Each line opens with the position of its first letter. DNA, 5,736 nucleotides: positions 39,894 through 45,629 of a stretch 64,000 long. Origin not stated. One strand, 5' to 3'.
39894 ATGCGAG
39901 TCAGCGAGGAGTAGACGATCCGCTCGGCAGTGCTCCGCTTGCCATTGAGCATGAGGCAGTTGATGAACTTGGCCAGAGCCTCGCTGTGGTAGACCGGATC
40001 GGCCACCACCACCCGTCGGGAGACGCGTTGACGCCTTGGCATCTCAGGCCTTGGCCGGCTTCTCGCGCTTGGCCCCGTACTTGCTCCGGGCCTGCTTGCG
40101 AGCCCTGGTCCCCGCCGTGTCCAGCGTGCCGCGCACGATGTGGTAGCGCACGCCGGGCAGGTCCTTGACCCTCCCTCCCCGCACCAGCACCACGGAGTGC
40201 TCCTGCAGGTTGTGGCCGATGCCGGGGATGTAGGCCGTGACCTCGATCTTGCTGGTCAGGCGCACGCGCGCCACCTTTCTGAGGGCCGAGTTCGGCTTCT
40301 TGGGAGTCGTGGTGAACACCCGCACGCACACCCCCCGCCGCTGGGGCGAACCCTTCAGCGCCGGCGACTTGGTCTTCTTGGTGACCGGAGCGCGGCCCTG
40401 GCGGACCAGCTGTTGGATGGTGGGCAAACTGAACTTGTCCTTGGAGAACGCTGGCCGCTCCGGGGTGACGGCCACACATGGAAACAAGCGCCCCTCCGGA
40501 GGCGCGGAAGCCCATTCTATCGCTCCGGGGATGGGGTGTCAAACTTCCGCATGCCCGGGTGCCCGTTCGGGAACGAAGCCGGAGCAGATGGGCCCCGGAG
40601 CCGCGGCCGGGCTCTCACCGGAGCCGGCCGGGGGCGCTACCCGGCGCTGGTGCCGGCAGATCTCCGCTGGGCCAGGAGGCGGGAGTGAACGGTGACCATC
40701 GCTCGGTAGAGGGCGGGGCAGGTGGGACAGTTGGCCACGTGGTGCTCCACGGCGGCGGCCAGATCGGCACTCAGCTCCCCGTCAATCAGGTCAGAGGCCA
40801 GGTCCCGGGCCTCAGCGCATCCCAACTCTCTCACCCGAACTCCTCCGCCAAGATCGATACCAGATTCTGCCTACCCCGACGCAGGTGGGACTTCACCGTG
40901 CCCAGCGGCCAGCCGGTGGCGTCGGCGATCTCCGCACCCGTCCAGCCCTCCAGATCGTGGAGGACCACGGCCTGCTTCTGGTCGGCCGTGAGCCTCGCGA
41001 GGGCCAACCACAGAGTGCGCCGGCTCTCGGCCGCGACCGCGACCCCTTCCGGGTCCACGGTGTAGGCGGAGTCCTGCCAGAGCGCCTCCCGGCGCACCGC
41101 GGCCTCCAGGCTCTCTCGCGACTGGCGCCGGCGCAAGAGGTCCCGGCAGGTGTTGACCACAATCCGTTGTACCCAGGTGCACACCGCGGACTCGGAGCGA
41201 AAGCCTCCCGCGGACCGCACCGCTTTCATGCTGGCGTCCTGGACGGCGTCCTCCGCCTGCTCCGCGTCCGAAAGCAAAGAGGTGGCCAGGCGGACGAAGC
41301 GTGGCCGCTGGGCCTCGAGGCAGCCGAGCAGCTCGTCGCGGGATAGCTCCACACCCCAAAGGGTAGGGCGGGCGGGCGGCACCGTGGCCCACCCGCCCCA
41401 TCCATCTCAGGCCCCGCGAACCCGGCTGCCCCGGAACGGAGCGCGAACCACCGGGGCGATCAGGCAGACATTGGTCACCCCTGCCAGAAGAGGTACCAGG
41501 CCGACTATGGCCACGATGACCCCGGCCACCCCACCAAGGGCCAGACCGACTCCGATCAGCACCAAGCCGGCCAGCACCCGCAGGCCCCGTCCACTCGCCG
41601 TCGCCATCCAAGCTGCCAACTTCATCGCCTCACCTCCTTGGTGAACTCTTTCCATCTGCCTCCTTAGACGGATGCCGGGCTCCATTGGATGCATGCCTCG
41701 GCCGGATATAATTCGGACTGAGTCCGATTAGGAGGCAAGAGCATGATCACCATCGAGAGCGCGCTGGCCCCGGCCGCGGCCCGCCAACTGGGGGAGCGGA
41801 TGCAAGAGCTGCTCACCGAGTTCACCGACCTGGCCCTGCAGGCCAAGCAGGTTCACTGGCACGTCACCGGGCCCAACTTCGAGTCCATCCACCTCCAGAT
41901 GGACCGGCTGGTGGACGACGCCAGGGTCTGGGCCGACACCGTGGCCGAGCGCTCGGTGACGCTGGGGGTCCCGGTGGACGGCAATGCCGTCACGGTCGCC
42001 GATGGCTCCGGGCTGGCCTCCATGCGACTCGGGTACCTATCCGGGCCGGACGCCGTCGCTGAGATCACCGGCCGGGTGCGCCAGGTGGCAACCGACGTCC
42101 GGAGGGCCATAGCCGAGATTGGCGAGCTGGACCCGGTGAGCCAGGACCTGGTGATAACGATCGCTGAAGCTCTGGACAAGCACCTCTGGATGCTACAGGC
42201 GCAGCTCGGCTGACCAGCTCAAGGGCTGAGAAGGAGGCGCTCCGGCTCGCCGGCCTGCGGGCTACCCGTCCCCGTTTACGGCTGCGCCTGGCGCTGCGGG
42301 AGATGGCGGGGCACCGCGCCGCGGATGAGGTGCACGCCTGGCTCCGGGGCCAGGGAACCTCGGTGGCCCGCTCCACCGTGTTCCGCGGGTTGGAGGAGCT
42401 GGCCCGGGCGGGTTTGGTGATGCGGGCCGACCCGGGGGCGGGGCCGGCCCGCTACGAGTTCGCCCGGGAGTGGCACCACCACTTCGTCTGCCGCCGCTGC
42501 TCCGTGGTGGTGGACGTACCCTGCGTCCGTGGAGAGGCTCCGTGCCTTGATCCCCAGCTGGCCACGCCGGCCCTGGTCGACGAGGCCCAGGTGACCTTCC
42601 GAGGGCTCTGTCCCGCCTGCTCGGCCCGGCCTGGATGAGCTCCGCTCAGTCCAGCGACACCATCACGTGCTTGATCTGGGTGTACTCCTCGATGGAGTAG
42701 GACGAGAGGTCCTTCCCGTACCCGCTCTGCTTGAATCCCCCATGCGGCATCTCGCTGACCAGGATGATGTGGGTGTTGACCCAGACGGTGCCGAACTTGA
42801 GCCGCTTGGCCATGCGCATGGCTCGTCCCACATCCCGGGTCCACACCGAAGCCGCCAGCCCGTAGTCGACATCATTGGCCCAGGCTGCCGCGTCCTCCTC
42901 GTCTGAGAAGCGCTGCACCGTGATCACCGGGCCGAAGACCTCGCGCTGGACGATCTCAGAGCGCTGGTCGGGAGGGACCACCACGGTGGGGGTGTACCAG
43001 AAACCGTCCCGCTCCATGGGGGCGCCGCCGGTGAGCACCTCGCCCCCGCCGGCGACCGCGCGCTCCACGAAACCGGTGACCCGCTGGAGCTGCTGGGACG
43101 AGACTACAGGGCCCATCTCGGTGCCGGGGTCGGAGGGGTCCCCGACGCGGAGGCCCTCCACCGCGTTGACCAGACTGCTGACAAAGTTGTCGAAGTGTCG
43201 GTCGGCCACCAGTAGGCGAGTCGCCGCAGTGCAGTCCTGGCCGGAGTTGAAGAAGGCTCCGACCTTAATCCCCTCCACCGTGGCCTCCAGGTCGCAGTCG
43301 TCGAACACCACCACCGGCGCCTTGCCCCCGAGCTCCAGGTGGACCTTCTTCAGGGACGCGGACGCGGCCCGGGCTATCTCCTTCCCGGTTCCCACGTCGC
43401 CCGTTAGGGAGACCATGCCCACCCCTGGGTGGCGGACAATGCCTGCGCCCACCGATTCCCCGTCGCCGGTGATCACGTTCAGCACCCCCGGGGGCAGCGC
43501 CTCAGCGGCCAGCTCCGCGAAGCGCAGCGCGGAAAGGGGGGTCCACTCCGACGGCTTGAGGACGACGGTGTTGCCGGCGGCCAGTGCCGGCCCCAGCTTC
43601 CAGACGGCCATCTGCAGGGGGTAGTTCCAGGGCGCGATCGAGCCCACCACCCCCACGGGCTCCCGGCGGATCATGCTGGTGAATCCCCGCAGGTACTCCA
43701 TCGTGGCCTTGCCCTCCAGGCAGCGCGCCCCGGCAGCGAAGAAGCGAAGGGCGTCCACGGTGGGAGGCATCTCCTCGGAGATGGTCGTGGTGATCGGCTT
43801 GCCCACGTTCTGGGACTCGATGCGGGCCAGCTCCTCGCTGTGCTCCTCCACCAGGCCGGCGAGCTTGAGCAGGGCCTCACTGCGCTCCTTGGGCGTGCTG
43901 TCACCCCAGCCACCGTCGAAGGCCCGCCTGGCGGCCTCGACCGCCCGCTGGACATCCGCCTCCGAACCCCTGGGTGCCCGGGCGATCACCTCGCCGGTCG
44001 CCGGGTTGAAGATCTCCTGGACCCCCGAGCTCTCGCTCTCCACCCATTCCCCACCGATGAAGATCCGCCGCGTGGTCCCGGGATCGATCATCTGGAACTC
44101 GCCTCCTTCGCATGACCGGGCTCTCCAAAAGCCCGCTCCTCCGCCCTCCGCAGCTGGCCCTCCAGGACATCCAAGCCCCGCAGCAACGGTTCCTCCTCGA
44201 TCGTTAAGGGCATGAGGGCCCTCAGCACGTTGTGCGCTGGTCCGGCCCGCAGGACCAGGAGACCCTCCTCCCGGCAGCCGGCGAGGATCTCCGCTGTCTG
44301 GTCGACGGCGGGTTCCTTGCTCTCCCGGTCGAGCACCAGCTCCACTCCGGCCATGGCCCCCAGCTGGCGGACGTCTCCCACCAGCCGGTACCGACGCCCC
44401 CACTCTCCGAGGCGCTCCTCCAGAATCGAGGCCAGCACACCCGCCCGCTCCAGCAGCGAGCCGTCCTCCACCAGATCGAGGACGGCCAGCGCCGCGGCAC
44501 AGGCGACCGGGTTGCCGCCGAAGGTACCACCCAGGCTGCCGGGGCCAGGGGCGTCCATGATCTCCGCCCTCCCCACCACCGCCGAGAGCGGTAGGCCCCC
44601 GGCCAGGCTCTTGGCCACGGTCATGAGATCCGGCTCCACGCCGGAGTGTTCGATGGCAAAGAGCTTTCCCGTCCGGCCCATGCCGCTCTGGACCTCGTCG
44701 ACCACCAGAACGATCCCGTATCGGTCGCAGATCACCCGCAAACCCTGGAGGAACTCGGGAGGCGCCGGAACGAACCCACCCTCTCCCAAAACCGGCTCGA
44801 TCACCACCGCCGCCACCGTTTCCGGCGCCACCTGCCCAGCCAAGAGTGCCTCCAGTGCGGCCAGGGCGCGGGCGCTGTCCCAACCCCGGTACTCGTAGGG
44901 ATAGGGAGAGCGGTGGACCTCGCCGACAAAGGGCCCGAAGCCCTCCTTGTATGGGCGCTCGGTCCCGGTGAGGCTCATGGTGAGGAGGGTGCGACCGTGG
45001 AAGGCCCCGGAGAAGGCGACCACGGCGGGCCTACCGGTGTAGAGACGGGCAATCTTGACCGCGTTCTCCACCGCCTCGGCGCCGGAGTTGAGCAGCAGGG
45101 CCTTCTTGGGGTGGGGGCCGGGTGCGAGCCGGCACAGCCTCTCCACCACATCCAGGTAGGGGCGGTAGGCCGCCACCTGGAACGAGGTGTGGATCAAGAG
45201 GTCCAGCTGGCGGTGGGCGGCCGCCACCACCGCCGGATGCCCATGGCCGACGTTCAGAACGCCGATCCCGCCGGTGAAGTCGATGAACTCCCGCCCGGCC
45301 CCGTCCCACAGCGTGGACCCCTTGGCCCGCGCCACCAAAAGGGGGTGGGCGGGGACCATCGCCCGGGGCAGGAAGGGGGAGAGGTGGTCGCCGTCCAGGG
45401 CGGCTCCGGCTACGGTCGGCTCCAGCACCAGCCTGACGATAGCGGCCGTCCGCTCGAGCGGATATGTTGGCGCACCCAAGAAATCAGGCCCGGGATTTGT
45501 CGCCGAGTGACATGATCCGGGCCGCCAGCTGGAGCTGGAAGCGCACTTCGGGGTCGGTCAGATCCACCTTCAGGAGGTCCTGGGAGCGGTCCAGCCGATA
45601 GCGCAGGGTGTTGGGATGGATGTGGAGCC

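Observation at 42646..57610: Candidate undescribed catabolic system for an N-acylated amine/polyamine: family-5 ABC importer + amidohydrolase_3 + PuuB-like oxidase + GABA shunt under a PucR activator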

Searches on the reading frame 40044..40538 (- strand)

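Call 9: search_protein_families(library=pfam, proteins=[window:40044-40538:-])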
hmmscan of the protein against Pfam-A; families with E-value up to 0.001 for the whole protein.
window:40044-40538:- (164 aa): 1 family
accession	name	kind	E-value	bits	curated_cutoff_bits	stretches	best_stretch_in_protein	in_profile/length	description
PF00164.32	Ribosom_S12_S23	-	1.7e-39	134.3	22.3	1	55-160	2-109/110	Ribosomal protein S12/S23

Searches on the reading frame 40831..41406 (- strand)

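Call 9: search_protein_families(library=pfam, proteins=[window:40831-41406:-])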
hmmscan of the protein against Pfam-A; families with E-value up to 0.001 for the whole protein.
window:40831-41406:- (191 aa): 4 families
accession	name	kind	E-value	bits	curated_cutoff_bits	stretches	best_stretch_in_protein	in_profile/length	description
PF08281.18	Sigma70_r4_2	-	1.5e-16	60.2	25.7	1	130-182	2-54/54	Sigma-70, region 4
PF04542.20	Sigma70_r2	-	1.5e-13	50.7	24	1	32-96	4-70/71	Sigma-70 region 2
PF04545.22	Sigma70_r4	-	2e-09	37.3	24.1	1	135-182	1-48/50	Sigma-70, region 4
PF13384.12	HTH_23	-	0.00063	19.9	24.6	0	144-177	7-40/50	Homeodomain-like domain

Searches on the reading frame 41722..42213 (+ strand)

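Call 9: search_protein_families(library=pfam, proteins=[window:41722-42213:+])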
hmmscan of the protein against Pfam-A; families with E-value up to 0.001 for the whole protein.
window:41722-42213:+ (163 aa): 1 family
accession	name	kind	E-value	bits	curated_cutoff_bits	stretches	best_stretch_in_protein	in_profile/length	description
PF00210.30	Ferritin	-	3.3e-19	69.7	24.5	1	27-163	4-137/142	Ferritin-like domain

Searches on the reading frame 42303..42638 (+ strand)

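Call 9: search_protein_families(library=pfam, proteins=[window:42303-42638:+])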
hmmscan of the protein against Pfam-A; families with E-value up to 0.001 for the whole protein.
window:42303-42638:+ (111 aa): 1 family
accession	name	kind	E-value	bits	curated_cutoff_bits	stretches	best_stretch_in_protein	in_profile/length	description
PF01475.25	FUR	-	3e-14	53.6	23.1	1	4-72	24-93/121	Ferric uptake regulator family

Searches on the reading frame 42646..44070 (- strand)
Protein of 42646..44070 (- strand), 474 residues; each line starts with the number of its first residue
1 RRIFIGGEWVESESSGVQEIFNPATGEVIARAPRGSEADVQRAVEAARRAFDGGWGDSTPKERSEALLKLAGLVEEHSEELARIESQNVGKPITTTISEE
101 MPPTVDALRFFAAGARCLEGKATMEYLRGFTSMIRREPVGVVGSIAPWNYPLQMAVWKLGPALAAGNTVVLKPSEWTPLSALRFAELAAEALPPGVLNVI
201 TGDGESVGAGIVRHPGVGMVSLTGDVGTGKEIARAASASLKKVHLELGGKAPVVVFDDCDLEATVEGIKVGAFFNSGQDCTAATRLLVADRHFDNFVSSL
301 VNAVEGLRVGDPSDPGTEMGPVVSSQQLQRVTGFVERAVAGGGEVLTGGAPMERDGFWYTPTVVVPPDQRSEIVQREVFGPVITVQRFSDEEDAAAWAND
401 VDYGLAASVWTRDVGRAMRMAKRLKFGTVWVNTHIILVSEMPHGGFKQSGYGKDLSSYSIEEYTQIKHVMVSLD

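Call 4: search_protein_families(library=pfam, proteins=[window:42646-44070:-])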
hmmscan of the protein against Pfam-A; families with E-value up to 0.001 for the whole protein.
window:42646-44070:- (474 aa): 1 family
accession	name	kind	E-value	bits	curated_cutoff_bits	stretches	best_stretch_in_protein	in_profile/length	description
PF00171.27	Aldedh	-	4.2e-173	576.6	23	1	9-469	1-461/461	Aldehyde dehydrogenase family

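Call 5: search_protein_families(library=ncbifam, proteins=[window:42646-44070:-])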
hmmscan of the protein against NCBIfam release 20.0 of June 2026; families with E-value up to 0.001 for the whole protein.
window:42646-44070:- (474 aa): 42 families (the best 25 are shown)
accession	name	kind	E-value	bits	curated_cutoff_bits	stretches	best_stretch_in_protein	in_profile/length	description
NF010000.0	PRK13473.1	subfamily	5.5e-218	724.3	615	1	3-472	5-473/475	aminobutyraldehyde dehydrogenase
TIGR03374.1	ABALDH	equivalog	4.6e-184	612.7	909.3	1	2-471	3-471/472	aminobutyraldehyde dehydrogenase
TIGR01804.1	BADH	equivalog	6.9e-150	499.6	668.6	1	4-467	1-467/467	betaine-aldehyde dehydrogenase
NF045735.1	PaDhStyDPseudo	equivalog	3.2e-147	491.1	850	1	2-471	4-481/483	phenylacetaldehyde dehydrogenase StyD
NF009725.0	PRK13252.1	equivalog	2e-139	465.2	593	1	2-473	8-481/488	betaine-aldehyde dehydrogenase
TIGR02299.1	HpaE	equivalog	9.2e-139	463.1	638.35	1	4-473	4-478/488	5-carboxymethyl-2-hydroxymuconate semialdehyde dehydrogenase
NF045736.1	PaDhStyDRhodo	equivalog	1.2e-132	442.8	800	1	3-472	5-478/479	phenylacetaldehyde dehydrogenase StyD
NF007352.0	PRK09847.1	equivalog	1.4e-124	416.4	850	1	2-474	21-494/495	aldehyde dehydrogenase PuuC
NF050026.1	AcaldDHExaC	equivalog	5.3e-120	401.4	900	1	4-473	19-495/503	acetaldehyde dehydrogenase ExaC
TIGR03216.1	OH_muco_semi_DH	equivalog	3.2e-118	395.4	693.25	1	3-472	3-480/481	2-hydroxymuconic semialdehyde dehydrogenase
TIGR04284.1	aldehy_Rv0768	hypoth_equivalog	1.4e-117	393.6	775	1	2-469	2-476/480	aldehyde dehydrogenase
NF040648.1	lactal_redase_Meth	equivalog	2e-116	389.8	650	1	3-471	1-462/463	lactaldehyde dehydrogenase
TIGR01780.1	SSADH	subfamily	1.6e-114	383.3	646.35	1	21-467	2-448/448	succinate-semialdehyde dehydrogenase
NF007497.0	PRK10090.1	equivalog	4.3e-114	381.9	500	1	2-471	8-477/480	aldehyde dehydrogenase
NF006916.0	PRK09407.1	equivalog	1.3e-110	370.5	521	1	13-470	31-491/526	succinic semialdehyde dehydrogenase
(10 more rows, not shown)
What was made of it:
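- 42646..44091 (-): PatD-type aminobutyraldehyde dehydrogenase (ALDH1), 481 aa. The ATG at 44091 follows the ribosome-binding site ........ and overlaps the gabT stop codon. NCBIfam NF010000 724 bits, above the 615 cut-off (calls 4, 5).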

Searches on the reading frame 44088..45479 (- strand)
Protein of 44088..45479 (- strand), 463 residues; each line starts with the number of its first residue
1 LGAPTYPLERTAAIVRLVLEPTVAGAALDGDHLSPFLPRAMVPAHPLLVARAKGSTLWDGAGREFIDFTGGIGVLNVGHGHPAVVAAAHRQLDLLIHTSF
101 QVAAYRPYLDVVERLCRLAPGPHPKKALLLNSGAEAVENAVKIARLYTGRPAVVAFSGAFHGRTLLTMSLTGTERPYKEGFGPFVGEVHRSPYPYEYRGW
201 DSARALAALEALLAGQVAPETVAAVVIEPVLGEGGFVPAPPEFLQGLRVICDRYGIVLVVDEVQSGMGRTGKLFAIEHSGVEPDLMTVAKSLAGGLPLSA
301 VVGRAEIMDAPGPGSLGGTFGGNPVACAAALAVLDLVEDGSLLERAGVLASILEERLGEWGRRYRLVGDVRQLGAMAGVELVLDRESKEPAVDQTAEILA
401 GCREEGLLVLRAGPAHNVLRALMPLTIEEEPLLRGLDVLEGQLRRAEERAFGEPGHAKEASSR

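Call 4: search_protein_families(library=pfam, proteins=[window:44088-45479:-])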
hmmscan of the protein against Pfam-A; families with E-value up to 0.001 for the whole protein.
window:44088-45479:- (463 aa): 1 family
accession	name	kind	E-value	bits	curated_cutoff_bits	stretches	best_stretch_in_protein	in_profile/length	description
PF00202.27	Aminotran_3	-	7.6e-126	420.5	30.5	1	46-440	10-400/403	Aminotransferase class-III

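Call 5: search_protein_families(library=ncbifam, proteins=[window:44088-45479:-])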
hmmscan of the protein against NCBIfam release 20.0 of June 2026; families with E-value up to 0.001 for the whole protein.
window:44088-45479:- (463 aa): 69 families (the best 25 are shown)
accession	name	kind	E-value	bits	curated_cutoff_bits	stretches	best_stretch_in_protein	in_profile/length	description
TIGR00700.1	GABAtrnsam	equivalog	6.1e-157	522.5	506.65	1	39-444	9-419/420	4-aminobutyrate--2-oxoglutarate transaminase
NF005376.0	PRK06918.1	equivalog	3.4e-151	503.7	676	1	36-449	27-447/451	4-aminobutyrate--2-oxoglutarate transaminase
NF005985.0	PRK08088.1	equivalog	6.7e-145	483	713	1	38-442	16-420/426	4-aminobutyrate--2-oxoglutarate transaminase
NF004714.0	PRK06058.1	subfamily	1.1e-140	469.2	639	1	37-444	34-445/447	4-aminobutyrate--2-oxoglutarate transaminase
NF005692.0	PRK07495.1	equivalog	3.6e-140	467.4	724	1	48-447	25-423/425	4-aminobutyrate--2-oxoglutarate transaminase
NF005272.0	PRK06777.1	equivalog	1.6e-137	458.6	725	1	47-443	24-419/421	4-aminobutyrate--2-oxoglutarate transaminase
NF049976.1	AmadipTransam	equivalog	1.5e-133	445.7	650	1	39-444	8-413/416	2-aminoadipate transaminase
NF005993.0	PRK08117.1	subfamily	1.9e-131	438.6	574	1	36-447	15-431/433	aspartate aminotransferase family protein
NF004426.0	PRK05769.1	equivalog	3.5e-124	414.9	552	1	42-445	33-439/441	acetyl ornithine aminotransferase family protein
NF007308.0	PRK09792.1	equivalog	6.3e-124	414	747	1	48-443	25-419/421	4-aminobutyrate transaminase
NF006228.0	PRK08360.1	equivalog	9.7e-108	360.6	608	1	41-450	19-431/443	aspartate aminotransferase family protein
TIGR00707.1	argD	subfamily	7.6e-98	327.8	410.05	1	45-441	9-378/381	acetylornithine/succinylornithine family transaminase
NF045634.1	LeuMetRace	equivalog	7.4e-97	324.8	800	1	44-448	22-429/432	leucine/methionine racemase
NF006368.0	PRK08593.1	equivalog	1.7e-96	323.5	570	1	42-451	23-437/448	aspartate aminotransferase family protein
NF002874.0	PRK03244.1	equivalog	1.5e-92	310.5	457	1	47-447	27-396/399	acetylornithine transaminase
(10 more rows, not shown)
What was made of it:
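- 44088..45479 (-): 4-aminobutyrate:2-oxoglutarate transaminase (GabT). The exact start codon is uncertain. TIGR00700 522.5 bits, above the 506.65 cut-off (call 5).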
